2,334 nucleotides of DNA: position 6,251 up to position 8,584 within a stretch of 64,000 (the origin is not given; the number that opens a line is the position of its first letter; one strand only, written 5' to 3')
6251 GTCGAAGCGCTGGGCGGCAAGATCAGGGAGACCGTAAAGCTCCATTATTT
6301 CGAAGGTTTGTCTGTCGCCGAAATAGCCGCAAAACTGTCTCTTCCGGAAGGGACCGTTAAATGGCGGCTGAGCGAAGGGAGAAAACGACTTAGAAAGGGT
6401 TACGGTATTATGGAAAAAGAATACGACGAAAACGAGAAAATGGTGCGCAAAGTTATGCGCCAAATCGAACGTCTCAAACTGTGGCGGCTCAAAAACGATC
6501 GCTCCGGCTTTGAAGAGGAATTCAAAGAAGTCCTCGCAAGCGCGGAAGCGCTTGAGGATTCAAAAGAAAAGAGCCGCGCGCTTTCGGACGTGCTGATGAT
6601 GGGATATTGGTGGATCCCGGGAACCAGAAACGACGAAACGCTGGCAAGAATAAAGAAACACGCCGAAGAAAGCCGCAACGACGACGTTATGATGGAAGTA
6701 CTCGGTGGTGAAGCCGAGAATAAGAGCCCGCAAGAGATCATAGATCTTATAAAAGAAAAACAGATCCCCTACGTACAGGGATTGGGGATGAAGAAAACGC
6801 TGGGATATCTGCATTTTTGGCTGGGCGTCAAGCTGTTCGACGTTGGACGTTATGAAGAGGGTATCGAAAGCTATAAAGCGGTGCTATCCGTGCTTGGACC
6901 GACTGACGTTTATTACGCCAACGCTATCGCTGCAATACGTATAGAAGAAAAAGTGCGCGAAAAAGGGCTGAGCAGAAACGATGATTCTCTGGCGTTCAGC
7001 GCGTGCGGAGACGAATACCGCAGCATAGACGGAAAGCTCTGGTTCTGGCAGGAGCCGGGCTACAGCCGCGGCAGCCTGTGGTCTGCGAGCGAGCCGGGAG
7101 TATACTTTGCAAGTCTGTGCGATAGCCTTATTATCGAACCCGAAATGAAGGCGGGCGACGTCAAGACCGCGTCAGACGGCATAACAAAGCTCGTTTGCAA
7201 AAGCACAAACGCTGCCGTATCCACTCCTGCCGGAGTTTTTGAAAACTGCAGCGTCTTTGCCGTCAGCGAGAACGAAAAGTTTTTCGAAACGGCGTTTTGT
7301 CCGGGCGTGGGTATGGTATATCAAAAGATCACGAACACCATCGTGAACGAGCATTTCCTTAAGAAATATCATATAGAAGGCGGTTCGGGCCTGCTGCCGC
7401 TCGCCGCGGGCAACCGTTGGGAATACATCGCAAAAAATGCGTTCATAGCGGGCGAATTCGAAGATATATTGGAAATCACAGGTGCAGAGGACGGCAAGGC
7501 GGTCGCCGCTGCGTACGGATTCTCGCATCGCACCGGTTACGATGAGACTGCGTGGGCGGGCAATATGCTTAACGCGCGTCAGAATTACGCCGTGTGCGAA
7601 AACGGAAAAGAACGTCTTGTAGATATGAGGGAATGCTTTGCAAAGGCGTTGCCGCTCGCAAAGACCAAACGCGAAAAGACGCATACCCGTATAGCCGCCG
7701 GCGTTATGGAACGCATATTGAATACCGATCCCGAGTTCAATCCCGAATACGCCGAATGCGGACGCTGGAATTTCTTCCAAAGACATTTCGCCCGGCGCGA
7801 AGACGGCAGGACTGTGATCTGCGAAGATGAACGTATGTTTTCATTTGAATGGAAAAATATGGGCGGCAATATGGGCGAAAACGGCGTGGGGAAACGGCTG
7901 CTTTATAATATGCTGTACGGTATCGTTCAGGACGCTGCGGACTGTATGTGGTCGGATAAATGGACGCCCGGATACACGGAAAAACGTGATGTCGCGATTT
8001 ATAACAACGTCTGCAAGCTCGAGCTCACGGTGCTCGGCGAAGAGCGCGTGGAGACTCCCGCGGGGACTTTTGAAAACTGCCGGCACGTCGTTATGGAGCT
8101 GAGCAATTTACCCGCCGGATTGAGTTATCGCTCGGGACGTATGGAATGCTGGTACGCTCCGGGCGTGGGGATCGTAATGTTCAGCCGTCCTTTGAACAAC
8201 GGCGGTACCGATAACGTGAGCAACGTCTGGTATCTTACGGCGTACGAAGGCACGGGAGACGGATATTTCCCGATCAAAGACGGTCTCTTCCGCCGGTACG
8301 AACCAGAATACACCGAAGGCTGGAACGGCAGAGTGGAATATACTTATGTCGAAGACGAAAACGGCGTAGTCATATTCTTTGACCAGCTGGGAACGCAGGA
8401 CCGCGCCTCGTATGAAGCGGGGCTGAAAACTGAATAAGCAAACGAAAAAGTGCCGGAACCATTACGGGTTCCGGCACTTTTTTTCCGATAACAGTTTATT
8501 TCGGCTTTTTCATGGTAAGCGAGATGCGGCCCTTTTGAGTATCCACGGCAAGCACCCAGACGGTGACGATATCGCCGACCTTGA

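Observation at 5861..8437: ECF-type sigma factor fused to a 670-aa C-terminal region with no membrane segment and an internal duplication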

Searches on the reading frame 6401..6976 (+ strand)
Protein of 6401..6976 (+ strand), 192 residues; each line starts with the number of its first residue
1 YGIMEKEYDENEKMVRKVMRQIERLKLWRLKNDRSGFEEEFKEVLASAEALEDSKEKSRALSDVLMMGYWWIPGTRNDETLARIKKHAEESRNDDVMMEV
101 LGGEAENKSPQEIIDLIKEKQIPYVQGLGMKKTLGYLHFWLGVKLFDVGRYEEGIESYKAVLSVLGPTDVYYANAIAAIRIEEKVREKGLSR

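Call 82: search_solved_structures(query=A3, max_evalue=10, show_alignments=1)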
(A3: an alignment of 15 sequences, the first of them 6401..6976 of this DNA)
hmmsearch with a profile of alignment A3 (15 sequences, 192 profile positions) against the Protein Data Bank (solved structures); distinct sequences matched with E-value up to 10: 53.
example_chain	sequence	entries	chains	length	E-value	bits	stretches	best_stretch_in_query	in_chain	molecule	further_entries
8bu0_A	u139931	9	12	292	2.5e-12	50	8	136-164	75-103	Consensus tetratricopeptide repeat protein | Crystal structure of an 8-repeat consensus TPR superhelix with Zinc. | Monomer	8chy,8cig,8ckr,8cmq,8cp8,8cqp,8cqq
9qhb_A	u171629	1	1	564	1.7e-11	47.3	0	136-164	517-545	Engineered tetratricopeptide repeat protein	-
9qhc_A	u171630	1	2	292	5.9e-08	35.7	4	136-164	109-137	Engineered tetratricopeptide repeat protein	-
2fo7_A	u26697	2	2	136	1.6e-07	34.3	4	136-164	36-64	SYNTHETIC CONSENSUS TPR PROTEIN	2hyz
8ch0_A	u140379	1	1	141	2e-07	34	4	136-164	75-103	Consensus tetratricopeptide repeat protein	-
2wqh_A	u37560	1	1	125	6.6e-06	29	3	136-166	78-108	CTPR3Y3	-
1na0_A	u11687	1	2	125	1.1e-05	28.3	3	136-164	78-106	designed protein CTPR3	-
5lyp_A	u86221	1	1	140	7.6e-05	25.6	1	140-188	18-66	Small glutamine-rich tetratricopeptide repeat-containing protein 2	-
5lyn_A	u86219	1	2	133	0.00012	24.9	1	142-188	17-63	Small glutamine-rich tetratricopeptide repeat-containing protein 2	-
2avp_A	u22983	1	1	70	0.00028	23.8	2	137-164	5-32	synthetic consensus TPR protein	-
8ump_A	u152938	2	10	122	0.00029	23.7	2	134-164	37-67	T33-ml35-redesigned-TPR-domain-fold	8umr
9llv_A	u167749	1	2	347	0.00031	23.6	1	112-187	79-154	Small glutamine-rich tetratricopeptide repeat-containing protein 2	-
5hrz_A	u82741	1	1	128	0.00039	23.3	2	136-167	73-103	TPR domain protein 1na0C3_3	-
1na3_A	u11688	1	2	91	0.00049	22.9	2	136-164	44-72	designed protein CTPR2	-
6vl6_A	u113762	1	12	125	0.00062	22.6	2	135-164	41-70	T33_dn2A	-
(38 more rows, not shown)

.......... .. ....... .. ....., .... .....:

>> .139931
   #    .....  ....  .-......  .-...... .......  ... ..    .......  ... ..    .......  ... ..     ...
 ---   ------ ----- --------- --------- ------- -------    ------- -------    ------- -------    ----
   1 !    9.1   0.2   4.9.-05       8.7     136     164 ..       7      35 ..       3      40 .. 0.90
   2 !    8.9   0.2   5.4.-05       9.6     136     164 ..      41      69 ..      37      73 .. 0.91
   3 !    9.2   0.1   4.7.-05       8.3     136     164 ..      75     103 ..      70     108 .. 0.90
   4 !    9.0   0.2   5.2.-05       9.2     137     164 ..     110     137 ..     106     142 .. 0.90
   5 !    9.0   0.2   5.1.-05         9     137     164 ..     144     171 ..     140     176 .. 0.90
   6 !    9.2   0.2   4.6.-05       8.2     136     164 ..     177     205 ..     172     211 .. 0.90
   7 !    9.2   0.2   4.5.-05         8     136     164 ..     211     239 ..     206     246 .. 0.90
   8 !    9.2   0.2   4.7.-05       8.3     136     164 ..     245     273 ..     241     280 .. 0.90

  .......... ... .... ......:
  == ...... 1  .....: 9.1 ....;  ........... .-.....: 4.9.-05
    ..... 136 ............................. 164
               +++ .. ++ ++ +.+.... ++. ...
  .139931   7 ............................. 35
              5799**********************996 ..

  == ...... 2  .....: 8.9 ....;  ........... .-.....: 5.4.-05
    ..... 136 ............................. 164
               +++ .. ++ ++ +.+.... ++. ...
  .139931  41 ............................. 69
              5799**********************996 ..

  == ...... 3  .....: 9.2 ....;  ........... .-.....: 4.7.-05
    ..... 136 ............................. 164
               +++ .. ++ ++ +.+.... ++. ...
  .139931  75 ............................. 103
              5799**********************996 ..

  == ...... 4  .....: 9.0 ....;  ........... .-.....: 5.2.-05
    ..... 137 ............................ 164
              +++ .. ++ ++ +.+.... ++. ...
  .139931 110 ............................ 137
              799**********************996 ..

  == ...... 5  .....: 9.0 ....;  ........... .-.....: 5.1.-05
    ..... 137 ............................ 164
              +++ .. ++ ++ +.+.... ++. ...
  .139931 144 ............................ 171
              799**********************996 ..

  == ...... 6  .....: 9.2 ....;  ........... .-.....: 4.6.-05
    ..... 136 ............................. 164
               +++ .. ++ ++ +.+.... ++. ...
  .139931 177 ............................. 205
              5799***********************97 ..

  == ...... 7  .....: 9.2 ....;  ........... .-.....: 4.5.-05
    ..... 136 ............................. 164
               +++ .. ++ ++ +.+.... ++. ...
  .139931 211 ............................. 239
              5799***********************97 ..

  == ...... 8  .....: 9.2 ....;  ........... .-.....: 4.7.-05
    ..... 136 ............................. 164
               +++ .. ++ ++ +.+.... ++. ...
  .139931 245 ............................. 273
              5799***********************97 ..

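Call 83: search_protein_families(library=pfam, alignment_id=A3, max_evalue=0.1)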
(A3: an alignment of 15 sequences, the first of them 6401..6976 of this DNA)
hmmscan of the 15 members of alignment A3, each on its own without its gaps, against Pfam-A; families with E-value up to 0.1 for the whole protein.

A. member 1, window:6401-6976:+ (192 aa): 3 families
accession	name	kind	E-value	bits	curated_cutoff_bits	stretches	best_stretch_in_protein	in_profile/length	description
PF07719.23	TPR_2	-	0.0056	17.2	27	1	136-163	2-29/34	Tetratricopeptide repeat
PF00515.34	TPR_1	-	0.032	14.5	27.8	1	137-163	3-29/34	Tetratricopeptide repeat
PF12641.12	Flavodoxin_3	-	0.075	13.3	27.5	0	49-85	26-64/160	Flavodoxin domain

B. families by the number of members that match (of 15 scanned): 22 families
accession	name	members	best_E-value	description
PF07719.23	TPR_2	11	8.6e-07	Tetratricopeptide repeat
PF00515.34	TPR_1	9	1.3e-06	Tetratricopeptide repeat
PF13181.12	TPR_8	9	1.4e-05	Tetratricopeptide repeat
PF13424.12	TPR_12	5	0.00051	Tetratricopeptide repeat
PF13174.12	TPR_6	3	0.003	Tetratricopeptide repeat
PF13428.12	TPR_14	3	0.0034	Tetratricopeptide repeat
PF13431.12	TPR_17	3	0.017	Tetratricopeptide repeat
PF13414.12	TPR_11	2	0.0015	TPR repeat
PF13176.12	TPR_7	2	0.011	Tetratricopeptide repeat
PF21491.2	MIMI_R596-like_C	2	0.021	Mimivirus sulfhydryl oxidase R596-like, C-terminal domain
PF23914.1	TPR_CcmH_CycH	2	0.035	Cytochrome c-type biogenesis protein H TPR domain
PF12884.12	TORC_N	1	0.012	Transducer of regulated CREB activity, N terminus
PF11536.14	DUF3226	1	0.02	Protein of unknown function (DUF3226)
PF24575.1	TPR_Slam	1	0.026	Surface lipoprotein assembly modifier, N-terminal TPR repeats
PF12569.14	NatA_aux_su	1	0.032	N-terminal acetyltransferase A, auxiliary subunit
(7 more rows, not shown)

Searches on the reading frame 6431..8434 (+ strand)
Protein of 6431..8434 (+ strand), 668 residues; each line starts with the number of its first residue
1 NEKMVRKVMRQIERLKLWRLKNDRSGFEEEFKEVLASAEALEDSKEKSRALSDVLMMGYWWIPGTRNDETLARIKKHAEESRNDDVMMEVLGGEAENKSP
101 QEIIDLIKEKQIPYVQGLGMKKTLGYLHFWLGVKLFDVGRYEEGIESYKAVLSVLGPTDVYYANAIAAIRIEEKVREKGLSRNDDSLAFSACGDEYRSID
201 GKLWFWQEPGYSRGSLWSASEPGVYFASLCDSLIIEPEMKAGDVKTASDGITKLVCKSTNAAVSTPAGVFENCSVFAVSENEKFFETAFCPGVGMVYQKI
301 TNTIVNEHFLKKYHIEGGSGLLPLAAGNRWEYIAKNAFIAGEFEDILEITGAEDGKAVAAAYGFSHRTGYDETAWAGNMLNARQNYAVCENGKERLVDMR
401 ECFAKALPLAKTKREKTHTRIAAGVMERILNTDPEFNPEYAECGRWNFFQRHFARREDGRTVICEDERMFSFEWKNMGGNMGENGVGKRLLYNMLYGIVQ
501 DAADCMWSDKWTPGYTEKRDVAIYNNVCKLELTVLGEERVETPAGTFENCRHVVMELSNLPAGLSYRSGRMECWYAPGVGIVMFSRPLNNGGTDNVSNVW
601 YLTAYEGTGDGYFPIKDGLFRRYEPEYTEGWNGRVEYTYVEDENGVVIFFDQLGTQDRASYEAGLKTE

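Call 8: search_solved_structures(query=window:6431-8434:+, max_evalue=10, show_alignments=2)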
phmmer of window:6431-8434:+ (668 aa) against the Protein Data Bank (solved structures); distinct sequences matched with E-value up to 10: 0.

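Call 9: find_homologous_proteins(query=window:6431-8434:+, max_evalue=0.001)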
Query window:6431-8434:+ (668 aa): 233 proteins with E <= 0.001 among 8000 candidates; the best 120 are listed.
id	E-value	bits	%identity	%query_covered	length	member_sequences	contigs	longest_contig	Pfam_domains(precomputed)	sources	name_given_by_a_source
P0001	0.0e+0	1561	100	100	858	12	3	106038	PF07638.18,PF04545.23,PF04542.21,PF08281.19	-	-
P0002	0.0e+0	1266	81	100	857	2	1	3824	PF04545.23,PF04542.21,PF08281.19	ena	-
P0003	3.7e-223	761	52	100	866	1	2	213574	PF07638.18,PF04545.23,PF04542.21,PF08281.19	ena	-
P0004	3.3e-222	758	51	100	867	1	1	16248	PF21347.3,PF04545.23,PF04542.21,PF08281.19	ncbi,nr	ncbi:MAG: RNA polymerase sigma factor [Clostridia bacterium]|nr:RNA polymerase sigma factor [Clostri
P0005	6.7e-207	707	50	100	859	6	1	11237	PF11306.16,PF07638.18,PF04545.23,PF04542.21,PF08281.19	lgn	-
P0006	1.7e-201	689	51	99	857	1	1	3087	PF07638.18,PF21347.3,PF04545.23,PF04542.21,PF08281.19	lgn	-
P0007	2.8e-193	662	48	99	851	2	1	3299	PF07638.18,PF21347.3,PF04545.23,PF04542.21,PF08281.19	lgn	-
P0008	5.8e-191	655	48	99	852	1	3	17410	PF00515.35,PF07638.18,PF21347.3,PF04545.23,PF04542.21,PF08281.19,PF07719.24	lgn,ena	-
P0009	4.4e-190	652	47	99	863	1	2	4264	PF07638.18,PF04545.23,PF04542.21,PF08281.19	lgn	-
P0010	5.7e-190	651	48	99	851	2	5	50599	PF00515.35,PF07638.18,PF04545.23,PF04542.21,PF08281.19,PF07719.24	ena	-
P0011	6.6e-190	651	47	100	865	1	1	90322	PF07638.18,PF21347.3,PF04545.23,PF04542.21,PF08281.19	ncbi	-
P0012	8.6e-190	651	47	99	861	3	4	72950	PF07638.18,PF04545.23,PF04542.21,PF08281.19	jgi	-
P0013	8.9e-189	647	47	99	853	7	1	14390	PF07638.18,PF04545.23,PF04542.21,PF08281.19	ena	-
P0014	5.8e-188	645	49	99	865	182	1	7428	PF21347.3,PF04545.23,PF04542.21,PF08281.19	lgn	-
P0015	9.1e-188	644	47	99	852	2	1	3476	PF07638.18,PF04545.23,PF04542.21,PF08281.19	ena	-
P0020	4.2e-185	635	47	99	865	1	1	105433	PF04545.23,PF04542.21,PF08281.19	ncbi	-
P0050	1.5e-167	577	46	99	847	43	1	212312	PF00515.35,PF21347.3,PF04545.23,PF04542.21,PF08281.19,PF13181.13,PF07719.24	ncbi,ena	-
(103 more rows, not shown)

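Call 16: find_encoding_contigs(protein=P0003, flank=6000, max_places=2)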
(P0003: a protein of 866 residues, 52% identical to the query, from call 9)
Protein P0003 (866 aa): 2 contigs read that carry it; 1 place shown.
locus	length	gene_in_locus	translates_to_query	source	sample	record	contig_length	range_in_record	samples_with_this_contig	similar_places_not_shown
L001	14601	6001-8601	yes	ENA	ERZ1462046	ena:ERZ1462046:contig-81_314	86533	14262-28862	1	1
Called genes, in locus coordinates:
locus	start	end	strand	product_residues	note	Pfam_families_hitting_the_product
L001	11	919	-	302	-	PF02588:YitT_membrane, PF10035:DUF2179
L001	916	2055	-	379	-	PF00226:DnaJ, PF01556:DnaJ_C, PF00684:DnaJ_CXXCXGXG, PF27439:DnaJ_C_2 (weak)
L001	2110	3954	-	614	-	PF00012:HSP70, PF06723:MreB_Mbl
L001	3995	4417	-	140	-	PF01025:GrpE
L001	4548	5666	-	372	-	PF01628:HrcA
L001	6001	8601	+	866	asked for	PF04542:Sigma70_r2, PF07638:Sigma70_ECF (weak), PF04545:Sigma70_r4, PF08281:Sigma70_r4_2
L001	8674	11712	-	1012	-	PF02837:Glyco_hydro_2_N, PF02836:Glyco_hydro_2_C, PF16353:LacZ_4, PF02929:Bgal_small_N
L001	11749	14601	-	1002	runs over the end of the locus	PF02837:Glyco_hydro_2_N, PF02836:Glyco_hydro_2_C, PF16353:LacZ_4, PF02929:Bgal_small_N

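Call 17: find_encoding_contigs(protein=P0050, flank=6000, max_places=2)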
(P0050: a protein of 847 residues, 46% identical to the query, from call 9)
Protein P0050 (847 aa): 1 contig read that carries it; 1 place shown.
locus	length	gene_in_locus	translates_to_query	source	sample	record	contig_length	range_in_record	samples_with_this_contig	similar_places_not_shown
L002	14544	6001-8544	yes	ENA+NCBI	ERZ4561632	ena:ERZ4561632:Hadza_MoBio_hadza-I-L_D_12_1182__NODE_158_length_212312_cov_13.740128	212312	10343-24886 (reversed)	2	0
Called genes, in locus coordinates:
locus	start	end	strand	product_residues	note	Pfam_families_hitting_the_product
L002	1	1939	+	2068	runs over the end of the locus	-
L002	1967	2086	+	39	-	-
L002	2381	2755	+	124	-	PF04237:YjbR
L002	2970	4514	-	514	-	PF00376:MerR, PF13411:MerR_1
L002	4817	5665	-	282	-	PF12844:HTH_19 (weak), PF13443:HTH_26 (weak), PF13560:HTH_31 (weak), PF01381:HTH_3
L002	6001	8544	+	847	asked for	PF04542:Sigma70_r2, PF04545:Sigma70_r4, PF08281:Sigma70_r4_2, PF00515:TPR_1 (weak), PF07719:TPR_2 (weak), PF13181:TPR_8 (faint), PF21347:DUF3108_like (faint)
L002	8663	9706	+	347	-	PF01381:HTH_3, PF12844:HTH_19 (weak), PF13560:HTH_31 (weak), PF07719:TPR_2 (faint)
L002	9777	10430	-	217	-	-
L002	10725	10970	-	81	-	PF08958:DUF1871 (faint)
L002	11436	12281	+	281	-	PF01381:HTH_3, PF12844:HTH_19 (weak), PF13151:DUF3990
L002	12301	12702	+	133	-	-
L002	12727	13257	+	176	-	PF12161:HsdM_N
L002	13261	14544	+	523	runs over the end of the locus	PF02384:N6_Mtase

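Call 18: find_encoding_contigs(protein=P0020, flank=6000, max_places=2)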
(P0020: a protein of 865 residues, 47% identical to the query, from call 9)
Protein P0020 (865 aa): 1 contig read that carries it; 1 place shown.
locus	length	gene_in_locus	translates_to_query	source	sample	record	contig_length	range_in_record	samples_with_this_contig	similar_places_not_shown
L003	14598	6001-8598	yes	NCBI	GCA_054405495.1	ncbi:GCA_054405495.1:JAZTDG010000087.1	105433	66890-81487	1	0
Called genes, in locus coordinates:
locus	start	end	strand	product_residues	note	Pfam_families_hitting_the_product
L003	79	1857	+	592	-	-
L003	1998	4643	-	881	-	PF01261:AP_endonuc_2, PF00501:AMP-binding, PF13193:AMP-binding_C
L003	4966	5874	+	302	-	PF01156:IU_nuc_hydro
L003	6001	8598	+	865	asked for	PF04542:Sigma70_r2, PF08281:Sigma70_r4_2, PF04545:Sigma70_r4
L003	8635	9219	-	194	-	PF00440:TetR_N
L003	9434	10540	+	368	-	PF02595:Gly_kinase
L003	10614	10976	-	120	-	PF00636:Ribonuclease_3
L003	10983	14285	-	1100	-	PF01841:Transglut_core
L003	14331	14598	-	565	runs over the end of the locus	-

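Call 68: search_protein_families(library=ncbifam, proteins=[window:6431-8434:+], max_evalue=1)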
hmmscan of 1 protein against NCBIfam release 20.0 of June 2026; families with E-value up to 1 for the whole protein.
window:6431-8434:+ (668 aa): 0 families
